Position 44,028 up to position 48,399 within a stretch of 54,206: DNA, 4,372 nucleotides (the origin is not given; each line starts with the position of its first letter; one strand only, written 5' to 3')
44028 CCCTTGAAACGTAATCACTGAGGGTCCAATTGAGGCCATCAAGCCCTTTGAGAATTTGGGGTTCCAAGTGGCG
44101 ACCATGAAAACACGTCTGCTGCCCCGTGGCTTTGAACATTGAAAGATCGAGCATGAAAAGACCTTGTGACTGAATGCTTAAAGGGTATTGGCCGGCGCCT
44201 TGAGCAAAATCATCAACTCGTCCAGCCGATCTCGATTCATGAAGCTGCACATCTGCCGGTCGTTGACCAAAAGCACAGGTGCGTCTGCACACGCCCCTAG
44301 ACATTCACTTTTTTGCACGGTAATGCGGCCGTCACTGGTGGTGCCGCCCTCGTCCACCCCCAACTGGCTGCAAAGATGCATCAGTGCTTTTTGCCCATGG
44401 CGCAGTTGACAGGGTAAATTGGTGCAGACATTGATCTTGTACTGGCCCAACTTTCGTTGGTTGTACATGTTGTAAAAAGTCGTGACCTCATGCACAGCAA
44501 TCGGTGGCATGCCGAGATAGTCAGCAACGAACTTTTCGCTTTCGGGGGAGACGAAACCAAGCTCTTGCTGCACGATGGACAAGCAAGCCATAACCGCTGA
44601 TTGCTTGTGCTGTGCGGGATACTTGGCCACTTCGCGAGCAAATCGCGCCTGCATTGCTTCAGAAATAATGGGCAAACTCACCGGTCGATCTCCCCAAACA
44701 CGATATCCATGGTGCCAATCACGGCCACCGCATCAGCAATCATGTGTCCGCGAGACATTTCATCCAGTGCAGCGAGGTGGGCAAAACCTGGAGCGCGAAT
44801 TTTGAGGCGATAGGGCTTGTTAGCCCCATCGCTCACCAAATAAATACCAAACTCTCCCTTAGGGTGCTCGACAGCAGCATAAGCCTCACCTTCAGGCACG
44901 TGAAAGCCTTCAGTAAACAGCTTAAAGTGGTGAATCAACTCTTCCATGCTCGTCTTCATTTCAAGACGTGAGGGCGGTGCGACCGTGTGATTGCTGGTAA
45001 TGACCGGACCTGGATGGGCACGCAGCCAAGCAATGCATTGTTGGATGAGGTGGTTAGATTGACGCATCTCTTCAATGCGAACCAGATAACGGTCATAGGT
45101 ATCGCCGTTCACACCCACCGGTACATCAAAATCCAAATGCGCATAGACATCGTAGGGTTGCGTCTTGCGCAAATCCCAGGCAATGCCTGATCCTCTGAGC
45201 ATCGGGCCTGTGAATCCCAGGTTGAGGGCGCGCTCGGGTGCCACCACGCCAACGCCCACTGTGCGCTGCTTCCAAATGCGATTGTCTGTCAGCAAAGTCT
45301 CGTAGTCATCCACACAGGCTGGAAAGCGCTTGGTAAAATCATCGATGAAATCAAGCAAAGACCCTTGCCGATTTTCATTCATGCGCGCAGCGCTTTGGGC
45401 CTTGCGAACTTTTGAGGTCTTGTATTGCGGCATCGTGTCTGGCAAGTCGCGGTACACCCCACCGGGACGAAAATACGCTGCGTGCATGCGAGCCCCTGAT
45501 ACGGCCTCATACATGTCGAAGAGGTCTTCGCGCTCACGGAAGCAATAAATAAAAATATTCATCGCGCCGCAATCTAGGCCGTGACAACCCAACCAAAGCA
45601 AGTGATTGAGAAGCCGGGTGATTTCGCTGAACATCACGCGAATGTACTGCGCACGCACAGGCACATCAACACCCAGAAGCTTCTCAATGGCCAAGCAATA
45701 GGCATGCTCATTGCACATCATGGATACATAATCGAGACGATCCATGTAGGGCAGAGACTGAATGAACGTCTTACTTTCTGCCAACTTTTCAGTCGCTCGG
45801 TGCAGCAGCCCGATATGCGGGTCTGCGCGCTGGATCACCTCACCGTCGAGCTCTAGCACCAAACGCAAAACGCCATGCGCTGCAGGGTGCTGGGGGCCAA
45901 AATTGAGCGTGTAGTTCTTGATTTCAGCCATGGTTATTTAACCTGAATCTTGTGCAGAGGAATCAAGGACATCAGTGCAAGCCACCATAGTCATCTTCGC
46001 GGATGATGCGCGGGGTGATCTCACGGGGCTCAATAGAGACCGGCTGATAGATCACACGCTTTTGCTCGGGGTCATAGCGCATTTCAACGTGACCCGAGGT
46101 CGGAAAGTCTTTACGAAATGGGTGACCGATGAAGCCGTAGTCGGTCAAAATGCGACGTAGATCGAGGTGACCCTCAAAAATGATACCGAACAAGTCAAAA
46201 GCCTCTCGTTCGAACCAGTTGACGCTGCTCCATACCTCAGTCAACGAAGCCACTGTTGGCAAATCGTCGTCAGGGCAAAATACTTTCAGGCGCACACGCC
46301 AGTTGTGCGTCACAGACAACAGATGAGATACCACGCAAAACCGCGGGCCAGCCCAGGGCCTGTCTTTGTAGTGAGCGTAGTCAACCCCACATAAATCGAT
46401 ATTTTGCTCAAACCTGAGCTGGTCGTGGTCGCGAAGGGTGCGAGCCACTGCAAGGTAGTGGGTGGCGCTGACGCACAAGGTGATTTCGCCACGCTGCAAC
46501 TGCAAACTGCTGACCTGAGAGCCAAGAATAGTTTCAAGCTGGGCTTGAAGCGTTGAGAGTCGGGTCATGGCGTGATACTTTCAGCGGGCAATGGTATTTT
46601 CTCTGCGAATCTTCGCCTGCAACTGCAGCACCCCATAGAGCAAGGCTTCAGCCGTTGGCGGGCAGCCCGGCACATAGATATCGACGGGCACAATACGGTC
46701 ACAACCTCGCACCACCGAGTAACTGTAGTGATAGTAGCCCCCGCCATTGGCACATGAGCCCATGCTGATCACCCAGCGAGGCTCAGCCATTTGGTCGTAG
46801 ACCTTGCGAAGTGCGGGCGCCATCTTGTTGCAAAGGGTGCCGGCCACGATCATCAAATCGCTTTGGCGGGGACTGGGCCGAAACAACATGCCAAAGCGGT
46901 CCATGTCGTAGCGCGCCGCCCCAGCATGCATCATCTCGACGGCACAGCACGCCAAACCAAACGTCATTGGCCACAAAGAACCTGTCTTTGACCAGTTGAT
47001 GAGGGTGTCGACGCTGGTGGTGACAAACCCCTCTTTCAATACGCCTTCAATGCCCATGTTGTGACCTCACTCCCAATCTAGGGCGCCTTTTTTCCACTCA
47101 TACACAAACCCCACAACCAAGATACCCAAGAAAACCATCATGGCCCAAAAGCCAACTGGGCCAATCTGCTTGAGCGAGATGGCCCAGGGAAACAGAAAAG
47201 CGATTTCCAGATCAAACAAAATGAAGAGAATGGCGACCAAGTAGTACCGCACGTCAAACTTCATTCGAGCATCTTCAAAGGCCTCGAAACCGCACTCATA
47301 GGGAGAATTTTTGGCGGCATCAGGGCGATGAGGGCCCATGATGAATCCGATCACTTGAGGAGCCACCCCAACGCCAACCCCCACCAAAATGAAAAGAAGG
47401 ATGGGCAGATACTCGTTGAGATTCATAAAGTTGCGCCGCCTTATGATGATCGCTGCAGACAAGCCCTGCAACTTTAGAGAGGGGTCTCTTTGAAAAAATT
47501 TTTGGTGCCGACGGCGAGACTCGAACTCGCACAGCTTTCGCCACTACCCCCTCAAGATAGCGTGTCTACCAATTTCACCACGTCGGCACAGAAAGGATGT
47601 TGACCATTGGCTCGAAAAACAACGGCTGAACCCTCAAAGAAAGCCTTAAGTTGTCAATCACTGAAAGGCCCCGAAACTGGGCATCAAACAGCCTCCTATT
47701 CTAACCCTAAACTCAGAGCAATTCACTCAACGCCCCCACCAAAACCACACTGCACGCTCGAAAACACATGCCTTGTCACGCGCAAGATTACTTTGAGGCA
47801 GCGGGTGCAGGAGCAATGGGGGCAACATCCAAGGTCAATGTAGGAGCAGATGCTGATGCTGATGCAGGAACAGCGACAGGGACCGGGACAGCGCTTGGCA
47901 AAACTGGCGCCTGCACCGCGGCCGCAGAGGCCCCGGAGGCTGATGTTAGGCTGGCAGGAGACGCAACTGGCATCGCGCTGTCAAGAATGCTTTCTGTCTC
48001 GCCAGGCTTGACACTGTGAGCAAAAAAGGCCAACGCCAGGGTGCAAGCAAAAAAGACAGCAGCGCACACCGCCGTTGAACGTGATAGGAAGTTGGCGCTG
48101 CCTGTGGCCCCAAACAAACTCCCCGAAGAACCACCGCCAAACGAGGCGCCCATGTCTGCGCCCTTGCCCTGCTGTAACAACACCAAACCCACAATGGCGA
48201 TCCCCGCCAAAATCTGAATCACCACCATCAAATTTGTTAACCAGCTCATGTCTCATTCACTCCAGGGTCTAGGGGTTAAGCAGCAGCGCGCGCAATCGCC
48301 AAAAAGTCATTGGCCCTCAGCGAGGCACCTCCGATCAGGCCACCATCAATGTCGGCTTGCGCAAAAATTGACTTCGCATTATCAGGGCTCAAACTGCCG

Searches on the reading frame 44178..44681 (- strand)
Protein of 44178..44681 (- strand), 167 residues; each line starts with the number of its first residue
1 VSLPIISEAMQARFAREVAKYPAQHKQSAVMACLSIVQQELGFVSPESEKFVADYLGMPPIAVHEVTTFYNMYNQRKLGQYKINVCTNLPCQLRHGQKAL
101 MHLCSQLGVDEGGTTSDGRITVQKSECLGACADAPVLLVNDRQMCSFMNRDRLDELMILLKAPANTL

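Call 9: search_protein_families(library=pfam, proteins=[window:44178-44681:-])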
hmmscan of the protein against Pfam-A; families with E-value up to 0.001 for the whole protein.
window:44178-44681:- (167 aa): 1 family
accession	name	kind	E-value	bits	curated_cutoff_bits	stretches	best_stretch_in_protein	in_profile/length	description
PF01257.25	2Fe-2S_thioredx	-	6.1e-44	149.8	24.8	1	16-157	3-141/145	Thioredoxin-like [2Fe-2S] ferredoxin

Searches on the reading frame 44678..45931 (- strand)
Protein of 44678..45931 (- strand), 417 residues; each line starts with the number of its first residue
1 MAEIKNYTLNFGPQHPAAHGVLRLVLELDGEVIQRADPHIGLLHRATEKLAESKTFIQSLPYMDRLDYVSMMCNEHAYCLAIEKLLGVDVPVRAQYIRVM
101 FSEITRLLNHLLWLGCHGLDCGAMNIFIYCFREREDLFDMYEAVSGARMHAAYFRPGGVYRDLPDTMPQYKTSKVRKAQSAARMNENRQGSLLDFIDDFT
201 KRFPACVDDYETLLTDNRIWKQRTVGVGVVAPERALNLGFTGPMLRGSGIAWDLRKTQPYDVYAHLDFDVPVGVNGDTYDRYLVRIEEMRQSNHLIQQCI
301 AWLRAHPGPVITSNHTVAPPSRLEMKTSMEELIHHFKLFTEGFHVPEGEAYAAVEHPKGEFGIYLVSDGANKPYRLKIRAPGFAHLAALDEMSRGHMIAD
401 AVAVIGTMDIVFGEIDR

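Call 9: search_protein_families(library=pfam, proteins=[window:44678-45931:-])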
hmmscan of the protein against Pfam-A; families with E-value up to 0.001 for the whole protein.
window:44678-45931:- (417 aa): 1 family
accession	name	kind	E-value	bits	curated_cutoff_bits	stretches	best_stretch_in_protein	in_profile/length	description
PF00346.24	Complex1_49kDa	-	4.8e-116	387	24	1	120-417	1-271/271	Respiratory-chain NADH dehydrogenase, 49 Kd subunit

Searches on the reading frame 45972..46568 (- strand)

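Call 9: search_protein_families(library=pfam, proteins=[window:45972-46568:-])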
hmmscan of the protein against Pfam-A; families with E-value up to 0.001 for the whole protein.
window:45972-46568:- (198 aa): 1 family
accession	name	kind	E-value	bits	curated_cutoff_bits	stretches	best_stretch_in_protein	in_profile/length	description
PF00329.25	Complex1_30kDa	-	5.6e-44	150.1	22.5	1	32-160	2-123/124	Respiratory-chain NADH dehydrogenase, 30 Kd subunit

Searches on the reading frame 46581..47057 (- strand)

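Call 9: search_protein_families(library=pfam, proteins=[window:46581-47057:-])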
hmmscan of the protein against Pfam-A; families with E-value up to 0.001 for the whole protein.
window:46581-47057:- (158 aa): 1 family
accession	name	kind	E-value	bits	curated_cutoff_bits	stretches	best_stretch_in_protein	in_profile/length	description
PF01058.29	Oxidored_q6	-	7.7e-28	97.2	27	1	37-146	1-128/128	NADH ubiquinone oxidoreductase, 20 Kd subunit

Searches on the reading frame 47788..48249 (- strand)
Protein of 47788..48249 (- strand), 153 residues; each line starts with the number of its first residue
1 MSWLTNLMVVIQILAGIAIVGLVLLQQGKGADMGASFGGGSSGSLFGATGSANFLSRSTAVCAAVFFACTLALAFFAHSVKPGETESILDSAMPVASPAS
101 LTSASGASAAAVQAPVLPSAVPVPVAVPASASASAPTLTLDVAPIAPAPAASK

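Call 9: search_protein_families(library=pfam, proteins=[window:47788-48249:-])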
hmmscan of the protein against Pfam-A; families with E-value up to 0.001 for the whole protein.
window:47788-48249:- (153 aa): 1 family
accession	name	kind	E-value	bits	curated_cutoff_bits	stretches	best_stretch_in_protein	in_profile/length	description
PF03840.19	SecG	-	2.2e-21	76.2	29.2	1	8-75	2-69/70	Preprotein translocase SecG subunit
